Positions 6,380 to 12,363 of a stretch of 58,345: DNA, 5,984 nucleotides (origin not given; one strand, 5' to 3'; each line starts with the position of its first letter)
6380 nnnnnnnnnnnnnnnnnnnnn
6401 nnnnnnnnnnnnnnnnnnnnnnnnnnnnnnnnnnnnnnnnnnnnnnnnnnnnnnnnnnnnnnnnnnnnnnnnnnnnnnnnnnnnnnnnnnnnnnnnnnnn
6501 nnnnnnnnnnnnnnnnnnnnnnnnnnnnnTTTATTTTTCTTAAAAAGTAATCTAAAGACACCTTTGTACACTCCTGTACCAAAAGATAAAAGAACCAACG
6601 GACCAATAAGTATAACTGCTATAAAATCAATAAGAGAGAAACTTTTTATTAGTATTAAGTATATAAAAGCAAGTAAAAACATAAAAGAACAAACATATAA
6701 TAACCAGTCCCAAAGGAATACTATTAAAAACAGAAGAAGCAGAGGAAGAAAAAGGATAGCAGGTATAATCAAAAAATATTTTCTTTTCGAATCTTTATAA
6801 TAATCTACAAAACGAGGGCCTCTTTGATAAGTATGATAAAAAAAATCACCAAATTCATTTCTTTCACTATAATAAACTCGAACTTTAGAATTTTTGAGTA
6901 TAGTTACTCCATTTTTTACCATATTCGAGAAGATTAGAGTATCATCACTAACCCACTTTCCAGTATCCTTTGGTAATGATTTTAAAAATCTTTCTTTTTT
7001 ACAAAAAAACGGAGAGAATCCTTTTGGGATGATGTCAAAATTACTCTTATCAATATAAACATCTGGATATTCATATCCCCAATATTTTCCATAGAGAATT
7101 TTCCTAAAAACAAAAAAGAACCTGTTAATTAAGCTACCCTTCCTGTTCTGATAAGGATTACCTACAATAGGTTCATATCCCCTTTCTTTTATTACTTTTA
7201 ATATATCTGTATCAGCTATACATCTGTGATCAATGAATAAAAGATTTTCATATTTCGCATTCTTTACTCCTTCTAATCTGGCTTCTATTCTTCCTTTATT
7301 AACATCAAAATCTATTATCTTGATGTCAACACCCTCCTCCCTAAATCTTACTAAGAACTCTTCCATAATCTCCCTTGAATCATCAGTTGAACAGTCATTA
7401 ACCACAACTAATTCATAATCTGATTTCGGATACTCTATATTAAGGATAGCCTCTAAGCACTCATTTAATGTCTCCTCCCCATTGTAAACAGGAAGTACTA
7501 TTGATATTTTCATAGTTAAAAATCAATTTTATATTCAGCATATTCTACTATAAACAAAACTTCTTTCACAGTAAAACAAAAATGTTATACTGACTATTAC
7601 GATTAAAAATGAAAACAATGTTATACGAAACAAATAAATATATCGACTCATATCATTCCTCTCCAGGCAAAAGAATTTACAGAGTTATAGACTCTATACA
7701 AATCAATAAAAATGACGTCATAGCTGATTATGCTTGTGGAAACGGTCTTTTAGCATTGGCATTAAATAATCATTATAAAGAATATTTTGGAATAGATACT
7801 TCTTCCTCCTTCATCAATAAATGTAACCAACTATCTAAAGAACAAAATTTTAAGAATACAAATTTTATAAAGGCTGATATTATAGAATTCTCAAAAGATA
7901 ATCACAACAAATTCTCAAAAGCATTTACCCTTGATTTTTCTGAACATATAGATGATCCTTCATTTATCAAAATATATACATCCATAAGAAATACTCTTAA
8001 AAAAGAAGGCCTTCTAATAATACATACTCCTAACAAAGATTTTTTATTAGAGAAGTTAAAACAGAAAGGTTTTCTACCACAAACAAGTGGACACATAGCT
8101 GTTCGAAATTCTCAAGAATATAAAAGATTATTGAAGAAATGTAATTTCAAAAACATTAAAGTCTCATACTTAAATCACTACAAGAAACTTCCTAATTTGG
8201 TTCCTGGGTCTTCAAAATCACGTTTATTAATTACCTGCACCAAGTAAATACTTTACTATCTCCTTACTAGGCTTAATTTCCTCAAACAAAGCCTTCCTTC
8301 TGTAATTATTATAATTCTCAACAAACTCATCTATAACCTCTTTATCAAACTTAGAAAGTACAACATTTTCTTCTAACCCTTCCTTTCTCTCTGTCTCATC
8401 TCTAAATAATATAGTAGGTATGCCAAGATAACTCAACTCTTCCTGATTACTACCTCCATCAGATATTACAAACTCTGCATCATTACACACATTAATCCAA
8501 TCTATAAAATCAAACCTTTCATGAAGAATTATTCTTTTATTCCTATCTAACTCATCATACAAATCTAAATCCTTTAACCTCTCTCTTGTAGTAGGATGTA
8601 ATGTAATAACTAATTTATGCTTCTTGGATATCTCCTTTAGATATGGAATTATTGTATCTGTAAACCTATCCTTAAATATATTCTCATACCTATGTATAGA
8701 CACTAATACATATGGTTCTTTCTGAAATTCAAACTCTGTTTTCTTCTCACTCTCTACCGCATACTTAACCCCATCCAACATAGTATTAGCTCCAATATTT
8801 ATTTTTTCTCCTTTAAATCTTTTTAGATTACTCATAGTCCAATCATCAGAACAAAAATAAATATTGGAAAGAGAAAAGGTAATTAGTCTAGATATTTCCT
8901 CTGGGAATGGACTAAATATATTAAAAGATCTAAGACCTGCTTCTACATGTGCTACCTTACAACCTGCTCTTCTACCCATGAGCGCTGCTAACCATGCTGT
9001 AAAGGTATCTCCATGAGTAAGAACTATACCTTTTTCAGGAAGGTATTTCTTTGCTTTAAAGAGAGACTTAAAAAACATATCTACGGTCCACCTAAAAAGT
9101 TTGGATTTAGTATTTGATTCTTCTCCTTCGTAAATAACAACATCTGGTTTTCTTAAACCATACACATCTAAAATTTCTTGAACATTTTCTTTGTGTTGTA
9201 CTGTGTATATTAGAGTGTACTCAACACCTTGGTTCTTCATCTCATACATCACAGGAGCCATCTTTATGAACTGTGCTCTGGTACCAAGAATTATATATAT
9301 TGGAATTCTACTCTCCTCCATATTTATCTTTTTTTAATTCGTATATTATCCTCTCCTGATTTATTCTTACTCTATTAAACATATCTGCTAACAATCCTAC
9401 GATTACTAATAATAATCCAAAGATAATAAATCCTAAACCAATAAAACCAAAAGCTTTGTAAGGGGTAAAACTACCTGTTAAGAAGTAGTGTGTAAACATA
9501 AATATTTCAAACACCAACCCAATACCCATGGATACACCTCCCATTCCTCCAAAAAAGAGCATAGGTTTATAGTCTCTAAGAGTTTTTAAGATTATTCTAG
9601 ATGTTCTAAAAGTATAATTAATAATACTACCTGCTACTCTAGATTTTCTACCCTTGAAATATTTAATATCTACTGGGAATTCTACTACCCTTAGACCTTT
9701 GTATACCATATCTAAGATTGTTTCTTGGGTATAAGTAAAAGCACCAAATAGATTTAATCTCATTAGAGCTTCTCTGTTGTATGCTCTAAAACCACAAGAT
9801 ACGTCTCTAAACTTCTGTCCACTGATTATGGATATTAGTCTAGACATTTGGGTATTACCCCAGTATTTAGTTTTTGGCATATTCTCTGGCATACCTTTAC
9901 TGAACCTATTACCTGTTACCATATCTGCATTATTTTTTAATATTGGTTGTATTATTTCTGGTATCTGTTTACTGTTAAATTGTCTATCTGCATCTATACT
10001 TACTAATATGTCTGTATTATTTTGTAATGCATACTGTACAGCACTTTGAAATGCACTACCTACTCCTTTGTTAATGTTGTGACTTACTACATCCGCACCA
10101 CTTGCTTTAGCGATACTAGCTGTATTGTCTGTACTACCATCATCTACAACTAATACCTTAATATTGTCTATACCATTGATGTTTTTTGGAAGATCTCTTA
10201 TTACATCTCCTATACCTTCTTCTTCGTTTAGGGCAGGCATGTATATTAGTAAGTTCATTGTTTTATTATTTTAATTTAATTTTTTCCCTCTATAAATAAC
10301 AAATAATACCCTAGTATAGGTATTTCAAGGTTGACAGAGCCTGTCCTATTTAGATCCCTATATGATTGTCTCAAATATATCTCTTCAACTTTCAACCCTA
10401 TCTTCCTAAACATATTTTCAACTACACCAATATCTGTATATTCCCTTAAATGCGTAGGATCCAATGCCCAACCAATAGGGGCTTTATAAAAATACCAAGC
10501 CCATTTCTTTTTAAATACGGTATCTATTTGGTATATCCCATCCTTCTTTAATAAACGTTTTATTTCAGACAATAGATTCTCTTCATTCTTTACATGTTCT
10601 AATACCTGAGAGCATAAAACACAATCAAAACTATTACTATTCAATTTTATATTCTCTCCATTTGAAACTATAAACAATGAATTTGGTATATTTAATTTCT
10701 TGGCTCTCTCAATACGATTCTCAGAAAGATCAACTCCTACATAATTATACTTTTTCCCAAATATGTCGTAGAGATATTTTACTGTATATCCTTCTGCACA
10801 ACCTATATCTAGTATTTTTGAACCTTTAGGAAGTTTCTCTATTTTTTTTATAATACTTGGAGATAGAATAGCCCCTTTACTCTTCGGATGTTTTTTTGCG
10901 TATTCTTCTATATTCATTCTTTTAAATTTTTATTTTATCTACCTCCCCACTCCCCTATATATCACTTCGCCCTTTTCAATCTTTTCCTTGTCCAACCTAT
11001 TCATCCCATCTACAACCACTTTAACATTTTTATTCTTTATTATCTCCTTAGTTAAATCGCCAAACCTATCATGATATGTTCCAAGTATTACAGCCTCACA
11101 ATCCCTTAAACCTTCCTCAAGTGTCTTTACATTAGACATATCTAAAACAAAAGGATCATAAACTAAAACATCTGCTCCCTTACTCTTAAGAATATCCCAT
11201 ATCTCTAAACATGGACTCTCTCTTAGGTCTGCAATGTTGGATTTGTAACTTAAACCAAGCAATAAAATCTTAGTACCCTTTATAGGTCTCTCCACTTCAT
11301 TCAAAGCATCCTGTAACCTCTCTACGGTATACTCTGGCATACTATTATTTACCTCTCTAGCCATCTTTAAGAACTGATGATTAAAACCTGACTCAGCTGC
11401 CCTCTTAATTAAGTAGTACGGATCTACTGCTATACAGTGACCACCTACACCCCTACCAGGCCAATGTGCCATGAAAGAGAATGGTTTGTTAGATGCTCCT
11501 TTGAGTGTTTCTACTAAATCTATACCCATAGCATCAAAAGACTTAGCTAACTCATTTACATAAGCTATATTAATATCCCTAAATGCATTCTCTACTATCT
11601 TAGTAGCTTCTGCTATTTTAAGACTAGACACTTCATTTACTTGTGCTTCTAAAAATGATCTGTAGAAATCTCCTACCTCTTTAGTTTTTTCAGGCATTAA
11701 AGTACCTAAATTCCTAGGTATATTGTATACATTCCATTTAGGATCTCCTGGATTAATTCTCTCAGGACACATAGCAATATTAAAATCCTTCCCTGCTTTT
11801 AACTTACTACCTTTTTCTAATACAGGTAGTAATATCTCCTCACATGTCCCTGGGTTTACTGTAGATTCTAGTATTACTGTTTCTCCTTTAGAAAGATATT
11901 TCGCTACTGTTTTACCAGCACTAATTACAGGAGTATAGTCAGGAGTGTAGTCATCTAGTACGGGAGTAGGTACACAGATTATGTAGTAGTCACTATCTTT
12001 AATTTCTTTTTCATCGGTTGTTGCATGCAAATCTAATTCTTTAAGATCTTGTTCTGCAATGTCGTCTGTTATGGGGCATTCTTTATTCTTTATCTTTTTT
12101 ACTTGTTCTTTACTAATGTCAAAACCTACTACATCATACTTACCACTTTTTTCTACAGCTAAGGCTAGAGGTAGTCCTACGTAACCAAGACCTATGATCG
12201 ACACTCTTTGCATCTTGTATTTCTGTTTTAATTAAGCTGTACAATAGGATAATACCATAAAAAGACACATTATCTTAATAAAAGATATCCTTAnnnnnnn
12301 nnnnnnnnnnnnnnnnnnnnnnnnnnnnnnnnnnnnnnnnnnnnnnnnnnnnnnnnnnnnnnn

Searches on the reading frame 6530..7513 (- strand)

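Call 7: search_protein_families(library=pfam, proteins=[window:6530-7513:-], max_evalue=0.001)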
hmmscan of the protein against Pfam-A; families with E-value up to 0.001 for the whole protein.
window:6530-7513:- (328 aa): 3 families
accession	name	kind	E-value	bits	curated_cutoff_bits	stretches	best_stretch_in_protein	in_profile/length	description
PF00535.33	Glycos_transf_2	-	9.9e-21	74.8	23.3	1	4-103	1-94/168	Glycosyl transferase family 2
PF13641.12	Glyco_tranf_2_3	-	2.7e-06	28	27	1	3-108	3-107/230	Glycosyltransferase like family 2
PF10111.15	Glyco_tranf_2_2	-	0.00018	21.5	27.3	1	4-106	1-100/276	Glycosyltransferase like family 2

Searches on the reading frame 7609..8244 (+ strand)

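Call 7: search_protein_families(library=pfam, proteins=[window:7609-8244:+], max_evalue=0.001)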
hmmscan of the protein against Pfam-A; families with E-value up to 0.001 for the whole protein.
window:7609-8244:+ (212 aa): 11 families
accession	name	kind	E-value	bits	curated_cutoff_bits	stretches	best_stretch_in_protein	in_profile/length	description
PF13847.12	Methyltransf_31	-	3.5e-17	62.9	27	1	32-176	1-142/145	Methyltransferase domain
PF13489.12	Methyltransf_23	-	1.5e-13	51.2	27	1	34-184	22-163/164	Methyltransferase domain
PF13649.12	Methyltransf_25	-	8e-12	46.1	27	1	38-134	1-97/97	Methyltransferase domain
PF08241.18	Methyltransf_11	-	1.6e-09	38.7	21.2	1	40-138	2-95/95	Methyltransferase domain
PF08242.18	Methyltransf_12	-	3.5e-08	34.5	30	1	41-136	3-98/98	Methyltransferase domain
PF13679.12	Methyltransf_32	-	8.5e-07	29.5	27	1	26-99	16-98/143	Methyltransferase domain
PF02390.23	Methyltransf_4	-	4e-06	26.9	24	1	36-94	3-63/173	Putative methyltransferase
PF02353.26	CMAS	-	2.9e-05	24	27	1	22-141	50-167/273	Mycolic acid cyclopropane synthetase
PF05891.18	Methyltransf_PK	-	0.00015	21.8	27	1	30-184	51-198/218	AdoMet dependent proline di-methyltransferase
PF00398.26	RrnaAD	-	0.00061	19.4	24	1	22-102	18-101/263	Ribosomal RNA adenine dimethylase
PF05175.20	MTS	-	0.00062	19.9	23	0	30-98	27-97/170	Methyltransferase small domain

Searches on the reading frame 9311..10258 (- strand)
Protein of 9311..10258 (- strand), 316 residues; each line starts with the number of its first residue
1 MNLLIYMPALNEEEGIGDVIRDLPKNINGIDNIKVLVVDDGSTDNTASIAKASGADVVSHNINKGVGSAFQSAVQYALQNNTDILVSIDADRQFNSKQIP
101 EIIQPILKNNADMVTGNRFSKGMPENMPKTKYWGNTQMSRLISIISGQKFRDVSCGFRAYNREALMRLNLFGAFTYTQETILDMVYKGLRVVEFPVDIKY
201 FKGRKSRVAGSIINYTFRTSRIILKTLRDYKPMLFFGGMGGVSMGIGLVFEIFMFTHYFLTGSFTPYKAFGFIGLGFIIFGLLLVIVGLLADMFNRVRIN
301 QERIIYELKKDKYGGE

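Call 7: search_protein_families(library=pfam, proteins=[window:9311-10258:-], max_evalue=0.001)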
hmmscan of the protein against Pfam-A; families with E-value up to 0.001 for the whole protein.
window:9311-10258:- (316 aa): 2 families
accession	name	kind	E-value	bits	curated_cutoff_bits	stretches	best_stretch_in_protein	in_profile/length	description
PF00535.33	Glycos_transf_2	-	6.9e-24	85.1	23.3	1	5-166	2-165/168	Glycosyl transferase family 2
PF13641.12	Glyco_tranf_2_3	-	0.00035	21.1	27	1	5-128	5-132/230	Glycosyltransferase like family 2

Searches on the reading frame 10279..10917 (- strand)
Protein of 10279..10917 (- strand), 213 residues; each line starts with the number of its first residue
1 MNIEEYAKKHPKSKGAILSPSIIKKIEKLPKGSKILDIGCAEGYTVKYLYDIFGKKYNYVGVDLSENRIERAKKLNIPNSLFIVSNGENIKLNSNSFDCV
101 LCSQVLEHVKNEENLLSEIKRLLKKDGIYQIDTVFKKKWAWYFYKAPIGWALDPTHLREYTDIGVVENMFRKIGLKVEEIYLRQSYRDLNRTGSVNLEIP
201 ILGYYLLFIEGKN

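Call 7: search_protein_families(library=pfam, proteins=[window:10279-10917:-], max_evalue=0.001)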
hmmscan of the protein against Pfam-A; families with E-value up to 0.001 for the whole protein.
window:10279-10917:- (213 aa): 11 families
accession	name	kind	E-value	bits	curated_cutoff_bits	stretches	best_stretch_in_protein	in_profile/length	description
PF08241.18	Methyltransf_11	-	9.7e-23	81.1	21.2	1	36-129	1-93/95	Methyltransferase domain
PF13489.12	Methyltransf_23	-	4.8e-20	72.4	27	1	26-179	16-163/164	Methyltransferase domain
PF13847.12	Methyltransf_31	-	9.9e-20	71.1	27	1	31-134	3-112/145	Methyltransferase domain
PF13649.12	Methyltransf_25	-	4e-19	69.5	27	1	35-127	1-97/97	Methyltransferase domain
PF08242.18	Methyltransf_12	-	6.9e-16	59.2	30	1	36-128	1-97/98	Methyltransferase domain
PF01209.24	Ubie_methyltran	-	7.3e-10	39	20.1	1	23-130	39-150/233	ubiE/COQ5 methyltransferase family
PF07021.18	MetW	-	3.6e-08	33.7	21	1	27-125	9-104/193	Methionine biosynthesis protein MetW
PF02353.26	CMAS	-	3.1e-07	30.4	27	1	28-141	59-174/273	Mycolic acid cyclopropane synthetase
PF03141.22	Methyltransf_29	-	2.4e-05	23.5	23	1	26-130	112-216/506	Putative S-adenosyl-L-methionine-dependent methyltransferase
PF01135.25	PCMT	-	5.1e-05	23.6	20.3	1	27-74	70-116/210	Protein-L-isoaspartate(D-aspartate) O-methyltransferase (PCMT)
PF08003.17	Methyltransf_9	-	0.00015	21.3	23.8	1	28-133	113-219/315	Protein of unknown function (DUF1698)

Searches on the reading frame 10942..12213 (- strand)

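Call 7: search_protein_families(library=pfam, proteins=[window:10942-12213:-], max_evalue=0.001)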
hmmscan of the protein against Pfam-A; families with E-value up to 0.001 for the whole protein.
window:10942-12213:- (424 aa): 8 families
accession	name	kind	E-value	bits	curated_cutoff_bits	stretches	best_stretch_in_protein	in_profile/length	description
PF03721.20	UDPG_MGDP_dh_N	-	1.4e-40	139.3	27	1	3-178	2-181/187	UDP-glucose/GDP-mannose dehydrogenase family, NAD binding domain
PF00984.24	UDPG_MGDP_dh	-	3.6e-26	91.5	25.4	1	201-290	3-93/94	UDP-glucose/GDP-mannose dehydrogenase family, central domain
PF03720.21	UDPG_MGDP_dh_C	-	1.5e-20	74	30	1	317-408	1-102/103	UDP-glucose/GDP-mannose dehydrogenase family, UDP binding domain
PF03446.21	NAD_binding_2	-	4.4e-07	30.5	21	1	4-128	2-104/161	NAD binding domain of 6-phosphogluconate dehydrogenase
PF02558.23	ApbA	-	1.3e-06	28.6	22.2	1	5-103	2-96/150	Ketopantoate reductase PanE/ApbA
PF03807.23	F420_oxidored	-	4.6e-05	24.4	21.6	0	3-102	1-87/94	NADP oxidoreductase coenzyme F420-dependent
PF01210.29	NAD_Gly3P_dh_N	-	4.9e-05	23.8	23.1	1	4-110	2-105/158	NAD-dependent glycerol-3-phosphate dehydrogenase N-terminus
PF02254.24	TrkA_N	-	0.00026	21.7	23.8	0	5-48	2-44/116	TrkA-N domain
